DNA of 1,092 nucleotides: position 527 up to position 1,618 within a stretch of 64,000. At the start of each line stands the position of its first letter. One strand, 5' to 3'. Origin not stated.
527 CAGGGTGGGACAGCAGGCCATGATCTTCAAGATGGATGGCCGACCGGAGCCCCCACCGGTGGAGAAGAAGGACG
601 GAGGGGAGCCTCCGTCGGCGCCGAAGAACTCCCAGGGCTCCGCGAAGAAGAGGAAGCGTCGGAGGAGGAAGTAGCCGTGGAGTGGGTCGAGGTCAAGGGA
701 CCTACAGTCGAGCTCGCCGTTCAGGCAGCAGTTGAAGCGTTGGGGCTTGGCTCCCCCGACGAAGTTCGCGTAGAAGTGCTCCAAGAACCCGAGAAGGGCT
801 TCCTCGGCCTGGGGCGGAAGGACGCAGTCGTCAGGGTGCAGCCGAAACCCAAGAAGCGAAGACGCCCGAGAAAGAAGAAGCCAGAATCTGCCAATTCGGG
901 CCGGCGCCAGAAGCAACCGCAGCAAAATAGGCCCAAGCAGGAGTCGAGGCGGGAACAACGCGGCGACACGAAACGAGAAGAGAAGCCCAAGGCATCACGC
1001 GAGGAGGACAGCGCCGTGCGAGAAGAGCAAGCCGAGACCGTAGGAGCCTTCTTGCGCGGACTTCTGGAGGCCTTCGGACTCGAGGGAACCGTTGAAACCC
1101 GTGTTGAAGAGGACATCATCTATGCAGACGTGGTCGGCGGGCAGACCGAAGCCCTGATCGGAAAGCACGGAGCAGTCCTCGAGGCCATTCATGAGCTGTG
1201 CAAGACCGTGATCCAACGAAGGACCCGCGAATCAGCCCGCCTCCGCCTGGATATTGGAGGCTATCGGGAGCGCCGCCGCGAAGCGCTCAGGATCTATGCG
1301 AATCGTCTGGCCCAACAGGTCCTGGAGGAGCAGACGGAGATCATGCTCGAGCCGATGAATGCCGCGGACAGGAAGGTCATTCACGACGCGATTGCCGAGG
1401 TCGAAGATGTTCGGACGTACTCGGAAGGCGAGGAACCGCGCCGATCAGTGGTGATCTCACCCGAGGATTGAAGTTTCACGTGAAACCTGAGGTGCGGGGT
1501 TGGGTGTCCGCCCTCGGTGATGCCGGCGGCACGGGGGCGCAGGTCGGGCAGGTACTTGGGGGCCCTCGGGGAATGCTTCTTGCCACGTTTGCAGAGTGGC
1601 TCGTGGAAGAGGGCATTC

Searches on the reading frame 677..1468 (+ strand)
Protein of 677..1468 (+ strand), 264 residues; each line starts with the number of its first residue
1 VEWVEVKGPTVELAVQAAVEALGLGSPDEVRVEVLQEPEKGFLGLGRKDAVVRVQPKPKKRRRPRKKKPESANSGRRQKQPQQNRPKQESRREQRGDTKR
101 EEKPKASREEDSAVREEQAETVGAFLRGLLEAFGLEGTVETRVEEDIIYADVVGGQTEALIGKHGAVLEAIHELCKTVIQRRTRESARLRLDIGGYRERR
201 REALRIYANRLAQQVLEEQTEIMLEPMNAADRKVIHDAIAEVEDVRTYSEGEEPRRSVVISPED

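Call 55: find_encoding_contigs(protein=window:677-1468:+, flank=10000, max_places=4)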
Protein window:677-1468:+ (264 aa): 6 contigs read that carry it; 4 places shown.
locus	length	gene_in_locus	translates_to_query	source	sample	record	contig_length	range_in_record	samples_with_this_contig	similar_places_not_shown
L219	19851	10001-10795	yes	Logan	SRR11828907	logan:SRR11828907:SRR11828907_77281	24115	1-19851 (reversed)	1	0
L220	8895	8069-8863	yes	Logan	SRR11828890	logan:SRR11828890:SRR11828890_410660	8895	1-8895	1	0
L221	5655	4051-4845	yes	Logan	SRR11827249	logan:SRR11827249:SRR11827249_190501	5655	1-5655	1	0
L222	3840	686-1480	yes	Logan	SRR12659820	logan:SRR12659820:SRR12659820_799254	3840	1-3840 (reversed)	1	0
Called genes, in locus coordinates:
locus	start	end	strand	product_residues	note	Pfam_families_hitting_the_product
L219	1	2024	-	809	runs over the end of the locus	PF00521:DNA_topoisoIV, PF03989:DNA_gyraseA_C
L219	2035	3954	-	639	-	PF02518:HATPase_c, PF00204:DNA_gyraseB, PF01751:Toprim, PF00986:DNA_gyraseB_C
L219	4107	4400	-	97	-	PF05258:DciA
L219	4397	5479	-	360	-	PF02463:SMC_N, PF13175:AAA_15, PF13476:AAA_23, PF13304:AAA_21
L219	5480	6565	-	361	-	PF00712:DNA_pol3_beta, PF02767:DNA_pol3_beta_2, PF02768:DNA_pol3_beta_3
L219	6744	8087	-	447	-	PF11638:DnaA_N, PF00308:Bac_DnaA, PF08299:Bac_DnaA_C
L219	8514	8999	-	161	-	-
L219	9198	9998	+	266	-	PF02096:60KD_IMP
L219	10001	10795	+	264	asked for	PF14804:Jag_N, PF01424:R3H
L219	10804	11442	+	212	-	PF02527:GidB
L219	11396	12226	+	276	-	PF10609:ParA, PF00142:Fer4_NifH (weak), PF01656:CbiA, PF02374:ArsA_ATPase, PF06564:CBP_BcsQ, PF09140:MipZ, PF13614:AAA_31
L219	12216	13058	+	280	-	PF02195:ParB_N, PF17762:HTH_ParB, PF23552:ParB_C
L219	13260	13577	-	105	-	PF00085:Thioredoxin, PF14595:Thioredoxin_9 (weak), PF13098:Thioredoxin_2 (weak)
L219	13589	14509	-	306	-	PF00890:FAD_binding_2 (weak), PF01266:DAO (faint), PF03486:HI0933_like (faint), PF07992:Pyr_redox_2, PF13738:Pyr_redox_3, PF00070:Pyr_redox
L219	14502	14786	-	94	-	-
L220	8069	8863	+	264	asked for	PF14804:Jag_N, PF01424:R3H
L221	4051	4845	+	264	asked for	PF14804:Jag_N, PF01424:R3H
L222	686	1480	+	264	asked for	PF14804:Jag_N, PF01424:R3H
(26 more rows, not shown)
